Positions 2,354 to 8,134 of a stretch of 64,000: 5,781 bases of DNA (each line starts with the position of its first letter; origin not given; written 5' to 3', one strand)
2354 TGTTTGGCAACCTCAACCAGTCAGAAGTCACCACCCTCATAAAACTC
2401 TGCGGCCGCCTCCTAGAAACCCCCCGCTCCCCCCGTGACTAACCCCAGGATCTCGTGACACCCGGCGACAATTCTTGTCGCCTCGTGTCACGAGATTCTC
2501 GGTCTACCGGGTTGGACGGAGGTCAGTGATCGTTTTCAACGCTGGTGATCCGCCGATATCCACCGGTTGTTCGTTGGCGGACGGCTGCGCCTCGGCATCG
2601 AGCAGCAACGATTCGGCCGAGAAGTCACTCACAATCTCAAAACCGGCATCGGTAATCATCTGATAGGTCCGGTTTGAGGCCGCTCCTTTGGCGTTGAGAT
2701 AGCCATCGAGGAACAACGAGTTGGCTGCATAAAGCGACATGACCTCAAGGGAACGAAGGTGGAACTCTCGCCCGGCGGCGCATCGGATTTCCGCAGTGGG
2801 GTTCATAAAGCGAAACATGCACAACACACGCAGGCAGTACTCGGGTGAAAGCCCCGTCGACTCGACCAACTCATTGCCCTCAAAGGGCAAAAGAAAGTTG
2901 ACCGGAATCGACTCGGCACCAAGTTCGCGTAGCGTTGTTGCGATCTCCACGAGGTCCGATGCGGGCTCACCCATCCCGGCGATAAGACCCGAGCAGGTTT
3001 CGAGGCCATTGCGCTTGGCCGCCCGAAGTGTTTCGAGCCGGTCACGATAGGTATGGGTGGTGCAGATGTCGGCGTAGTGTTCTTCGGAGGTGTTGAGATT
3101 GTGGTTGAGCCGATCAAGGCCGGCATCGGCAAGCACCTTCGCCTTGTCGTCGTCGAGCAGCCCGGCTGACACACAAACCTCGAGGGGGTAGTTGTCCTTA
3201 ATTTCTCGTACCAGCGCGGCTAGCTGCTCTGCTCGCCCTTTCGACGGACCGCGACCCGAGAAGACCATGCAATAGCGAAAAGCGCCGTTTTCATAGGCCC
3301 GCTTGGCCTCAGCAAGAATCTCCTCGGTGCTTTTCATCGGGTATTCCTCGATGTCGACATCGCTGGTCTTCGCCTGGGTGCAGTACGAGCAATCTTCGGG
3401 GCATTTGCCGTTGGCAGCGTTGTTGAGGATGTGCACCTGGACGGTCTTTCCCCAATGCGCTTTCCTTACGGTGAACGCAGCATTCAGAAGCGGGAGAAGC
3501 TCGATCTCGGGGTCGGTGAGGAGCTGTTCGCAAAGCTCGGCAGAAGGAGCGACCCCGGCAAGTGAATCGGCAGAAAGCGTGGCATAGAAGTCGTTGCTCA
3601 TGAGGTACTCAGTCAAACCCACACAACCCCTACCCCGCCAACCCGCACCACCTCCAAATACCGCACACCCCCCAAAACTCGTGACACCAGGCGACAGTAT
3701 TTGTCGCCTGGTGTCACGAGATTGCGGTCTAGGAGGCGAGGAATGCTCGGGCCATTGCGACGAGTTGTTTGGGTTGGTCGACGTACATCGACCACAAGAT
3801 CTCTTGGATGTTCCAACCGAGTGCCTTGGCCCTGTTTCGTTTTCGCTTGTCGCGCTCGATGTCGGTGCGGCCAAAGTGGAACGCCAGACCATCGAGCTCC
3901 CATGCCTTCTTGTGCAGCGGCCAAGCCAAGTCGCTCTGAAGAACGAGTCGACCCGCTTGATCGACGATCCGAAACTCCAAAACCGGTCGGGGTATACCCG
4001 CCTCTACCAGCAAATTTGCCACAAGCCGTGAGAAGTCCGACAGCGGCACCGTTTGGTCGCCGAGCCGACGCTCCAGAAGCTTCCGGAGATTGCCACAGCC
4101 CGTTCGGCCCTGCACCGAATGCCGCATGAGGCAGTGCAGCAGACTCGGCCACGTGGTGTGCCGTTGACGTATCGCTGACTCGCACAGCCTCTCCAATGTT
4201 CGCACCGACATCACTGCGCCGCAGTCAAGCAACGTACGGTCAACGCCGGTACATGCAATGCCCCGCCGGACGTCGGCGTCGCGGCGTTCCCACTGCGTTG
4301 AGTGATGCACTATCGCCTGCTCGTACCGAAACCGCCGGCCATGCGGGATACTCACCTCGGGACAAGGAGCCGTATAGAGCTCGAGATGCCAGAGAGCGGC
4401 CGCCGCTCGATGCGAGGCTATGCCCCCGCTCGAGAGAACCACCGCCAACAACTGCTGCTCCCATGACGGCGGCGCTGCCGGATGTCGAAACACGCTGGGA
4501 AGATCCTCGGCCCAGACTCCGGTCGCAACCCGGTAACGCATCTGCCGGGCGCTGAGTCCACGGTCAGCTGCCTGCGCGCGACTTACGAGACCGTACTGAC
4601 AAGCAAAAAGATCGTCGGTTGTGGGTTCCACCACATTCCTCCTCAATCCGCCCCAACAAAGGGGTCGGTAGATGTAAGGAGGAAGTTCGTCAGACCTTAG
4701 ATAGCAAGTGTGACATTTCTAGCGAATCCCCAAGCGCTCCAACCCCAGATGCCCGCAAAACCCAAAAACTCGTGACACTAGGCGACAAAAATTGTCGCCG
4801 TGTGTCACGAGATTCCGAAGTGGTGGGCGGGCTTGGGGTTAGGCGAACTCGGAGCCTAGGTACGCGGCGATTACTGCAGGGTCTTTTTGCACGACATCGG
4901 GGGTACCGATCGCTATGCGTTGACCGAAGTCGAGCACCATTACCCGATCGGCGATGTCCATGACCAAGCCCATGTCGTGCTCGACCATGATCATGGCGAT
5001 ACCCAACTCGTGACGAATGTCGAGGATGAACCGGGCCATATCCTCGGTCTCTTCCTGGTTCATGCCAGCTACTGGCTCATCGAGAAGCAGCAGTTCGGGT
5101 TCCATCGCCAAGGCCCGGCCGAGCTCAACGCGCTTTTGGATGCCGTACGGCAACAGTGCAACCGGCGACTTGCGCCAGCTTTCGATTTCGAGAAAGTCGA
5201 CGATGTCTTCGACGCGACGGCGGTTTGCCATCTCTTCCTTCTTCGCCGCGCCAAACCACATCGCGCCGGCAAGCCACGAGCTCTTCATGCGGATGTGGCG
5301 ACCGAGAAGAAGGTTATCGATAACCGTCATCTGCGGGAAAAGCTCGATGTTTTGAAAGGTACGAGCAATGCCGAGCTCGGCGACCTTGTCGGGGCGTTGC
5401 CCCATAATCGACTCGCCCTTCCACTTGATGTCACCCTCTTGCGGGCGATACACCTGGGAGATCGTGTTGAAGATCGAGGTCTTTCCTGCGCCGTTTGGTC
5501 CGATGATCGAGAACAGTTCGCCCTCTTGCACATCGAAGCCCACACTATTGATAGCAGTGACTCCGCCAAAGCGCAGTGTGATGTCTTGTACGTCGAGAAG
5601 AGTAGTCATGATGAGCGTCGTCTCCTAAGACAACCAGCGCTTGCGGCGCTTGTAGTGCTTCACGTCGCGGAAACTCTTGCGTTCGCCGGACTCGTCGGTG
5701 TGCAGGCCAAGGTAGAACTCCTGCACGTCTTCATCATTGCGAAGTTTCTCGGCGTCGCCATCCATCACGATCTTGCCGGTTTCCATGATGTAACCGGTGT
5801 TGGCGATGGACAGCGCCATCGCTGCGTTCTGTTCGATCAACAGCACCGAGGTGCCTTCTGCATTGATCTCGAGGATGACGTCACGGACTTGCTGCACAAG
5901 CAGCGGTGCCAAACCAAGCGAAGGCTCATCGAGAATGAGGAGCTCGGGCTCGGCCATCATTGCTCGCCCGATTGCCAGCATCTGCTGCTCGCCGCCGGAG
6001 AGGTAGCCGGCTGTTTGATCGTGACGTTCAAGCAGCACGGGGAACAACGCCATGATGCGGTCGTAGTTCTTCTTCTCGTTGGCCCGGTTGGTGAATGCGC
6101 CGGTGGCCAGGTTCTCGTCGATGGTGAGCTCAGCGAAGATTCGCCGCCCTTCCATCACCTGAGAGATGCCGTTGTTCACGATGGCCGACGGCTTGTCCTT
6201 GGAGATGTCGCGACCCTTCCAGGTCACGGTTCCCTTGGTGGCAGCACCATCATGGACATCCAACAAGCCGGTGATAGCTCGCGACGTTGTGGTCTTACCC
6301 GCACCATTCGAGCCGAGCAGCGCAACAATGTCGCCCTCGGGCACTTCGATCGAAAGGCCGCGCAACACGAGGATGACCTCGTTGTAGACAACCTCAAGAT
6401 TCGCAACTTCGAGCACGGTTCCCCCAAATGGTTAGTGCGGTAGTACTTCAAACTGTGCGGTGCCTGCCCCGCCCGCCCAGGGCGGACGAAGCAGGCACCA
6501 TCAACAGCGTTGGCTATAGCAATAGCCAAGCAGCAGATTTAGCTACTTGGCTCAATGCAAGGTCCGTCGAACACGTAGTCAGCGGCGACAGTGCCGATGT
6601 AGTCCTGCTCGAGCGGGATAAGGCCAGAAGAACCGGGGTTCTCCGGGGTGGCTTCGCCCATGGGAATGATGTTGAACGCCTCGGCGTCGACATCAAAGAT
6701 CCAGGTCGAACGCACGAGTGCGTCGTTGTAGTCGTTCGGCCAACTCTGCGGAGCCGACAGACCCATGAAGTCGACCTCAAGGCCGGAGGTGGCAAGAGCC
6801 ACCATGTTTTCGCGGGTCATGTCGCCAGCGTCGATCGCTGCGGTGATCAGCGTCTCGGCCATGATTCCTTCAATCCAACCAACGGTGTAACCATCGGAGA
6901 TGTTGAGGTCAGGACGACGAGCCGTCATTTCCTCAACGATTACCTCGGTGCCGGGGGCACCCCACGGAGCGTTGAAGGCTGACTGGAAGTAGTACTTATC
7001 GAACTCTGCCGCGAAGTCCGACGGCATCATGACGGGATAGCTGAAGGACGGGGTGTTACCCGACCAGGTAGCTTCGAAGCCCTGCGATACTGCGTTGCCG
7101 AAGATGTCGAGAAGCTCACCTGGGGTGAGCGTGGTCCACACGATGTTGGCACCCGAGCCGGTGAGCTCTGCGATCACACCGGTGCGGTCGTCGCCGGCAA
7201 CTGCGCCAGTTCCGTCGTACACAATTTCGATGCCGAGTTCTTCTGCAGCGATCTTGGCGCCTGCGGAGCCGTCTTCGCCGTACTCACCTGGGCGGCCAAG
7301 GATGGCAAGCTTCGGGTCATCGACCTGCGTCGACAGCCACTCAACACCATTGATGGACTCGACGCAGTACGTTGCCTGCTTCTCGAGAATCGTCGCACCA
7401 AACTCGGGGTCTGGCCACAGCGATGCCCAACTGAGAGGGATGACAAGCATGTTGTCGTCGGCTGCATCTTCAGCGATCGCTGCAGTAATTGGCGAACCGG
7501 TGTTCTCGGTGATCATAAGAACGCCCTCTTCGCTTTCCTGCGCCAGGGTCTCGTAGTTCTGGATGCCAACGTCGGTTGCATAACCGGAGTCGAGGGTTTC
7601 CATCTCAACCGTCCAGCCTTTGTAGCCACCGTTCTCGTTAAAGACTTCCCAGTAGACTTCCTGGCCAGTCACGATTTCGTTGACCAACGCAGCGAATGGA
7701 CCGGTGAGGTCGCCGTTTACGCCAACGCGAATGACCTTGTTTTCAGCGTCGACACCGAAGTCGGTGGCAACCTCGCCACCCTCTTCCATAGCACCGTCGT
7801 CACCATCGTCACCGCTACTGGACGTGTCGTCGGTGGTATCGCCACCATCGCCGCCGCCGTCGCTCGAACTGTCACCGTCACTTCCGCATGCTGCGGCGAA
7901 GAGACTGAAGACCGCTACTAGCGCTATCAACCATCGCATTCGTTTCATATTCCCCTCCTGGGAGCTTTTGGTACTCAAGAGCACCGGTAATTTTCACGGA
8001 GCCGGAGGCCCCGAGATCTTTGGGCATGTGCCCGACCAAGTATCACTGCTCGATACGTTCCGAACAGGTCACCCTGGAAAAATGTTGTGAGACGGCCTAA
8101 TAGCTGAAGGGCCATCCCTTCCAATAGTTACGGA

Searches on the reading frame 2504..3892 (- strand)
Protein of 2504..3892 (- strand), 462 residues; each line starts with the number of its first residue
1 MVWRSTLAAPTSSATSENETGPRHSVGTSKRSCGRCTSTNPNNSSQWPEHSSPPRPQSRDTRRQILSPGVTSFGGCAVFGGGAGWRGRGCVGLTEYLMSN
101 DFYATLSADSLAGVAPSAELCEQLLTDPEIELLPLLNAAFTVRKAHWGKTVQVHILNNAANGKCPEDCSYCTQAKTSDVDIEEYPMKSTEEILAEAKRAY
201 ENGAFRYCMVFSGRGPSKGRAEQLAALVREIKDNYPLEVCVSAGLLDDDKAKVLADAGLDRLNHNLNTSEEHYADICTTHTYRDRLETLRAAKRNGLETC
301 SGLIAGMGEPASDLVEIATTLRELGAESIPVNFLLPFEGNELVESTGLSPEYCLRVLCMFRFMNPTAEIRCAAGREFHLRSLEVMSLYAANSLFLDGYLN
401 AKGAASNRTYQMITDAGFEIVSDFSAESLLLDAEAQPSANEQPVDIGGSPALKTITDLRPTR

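Call 74: search_protein_families(library=pfam, proteins=[window:2504-3892:-], max_evalue=0.00001)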
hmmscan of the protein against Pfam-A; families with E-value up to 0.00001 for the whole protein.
window:2504-3892:- (462 aa): 2 families
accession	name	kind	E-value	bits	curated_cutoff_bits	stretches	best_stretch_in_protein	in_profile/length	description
PF04055.27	Radical_SAM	-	1.6e-26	93.9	29.5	1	163-319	6-164/166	Radical SAM superfamily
PF06968.18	BATS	-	6.9e-19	68.3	22.2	1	330-419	1-88/88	Biotin and Thiamin Synthesis associated domain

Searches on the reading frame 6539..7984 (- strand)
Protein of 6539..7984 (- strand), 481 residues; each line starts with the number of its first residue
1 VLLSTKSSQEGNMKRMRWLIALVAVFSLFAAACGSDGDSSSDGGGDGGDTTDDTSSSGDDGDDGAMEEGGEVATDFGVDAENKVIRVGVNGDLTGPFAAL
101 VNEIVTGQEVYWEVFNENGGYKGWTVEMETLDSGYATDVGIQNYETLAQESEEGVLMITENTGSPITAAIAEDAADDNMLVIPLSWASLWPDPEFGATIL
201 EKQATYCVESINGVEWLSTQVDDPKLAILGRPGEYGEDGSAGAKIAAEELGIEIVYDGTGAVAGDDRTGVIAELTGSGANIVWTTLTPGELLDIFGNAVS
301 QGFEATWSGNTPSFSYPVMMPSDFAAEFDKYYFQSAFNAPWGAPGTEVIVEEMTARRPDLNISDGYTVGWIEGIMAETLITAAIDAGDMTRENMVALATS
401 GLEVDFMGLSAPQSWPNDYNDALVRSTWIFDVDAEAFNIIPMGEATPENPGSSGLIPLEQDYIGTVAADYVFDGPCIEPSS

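Call 74: search_protein_families(library=pfam, proteins=[window:6539-7984:-], max_evalue=0.00001)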
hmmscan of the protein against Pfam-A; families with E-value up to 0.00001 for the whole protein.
window:6539-7984:- (481 aa): 1 family
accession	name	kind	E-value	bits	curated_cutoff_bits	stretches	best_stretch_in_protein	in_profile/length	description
PF13458.12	Peripla_BP_6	-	5.4e-32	112.2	31.7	1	85-433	2-339/343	Periplasmic binding protein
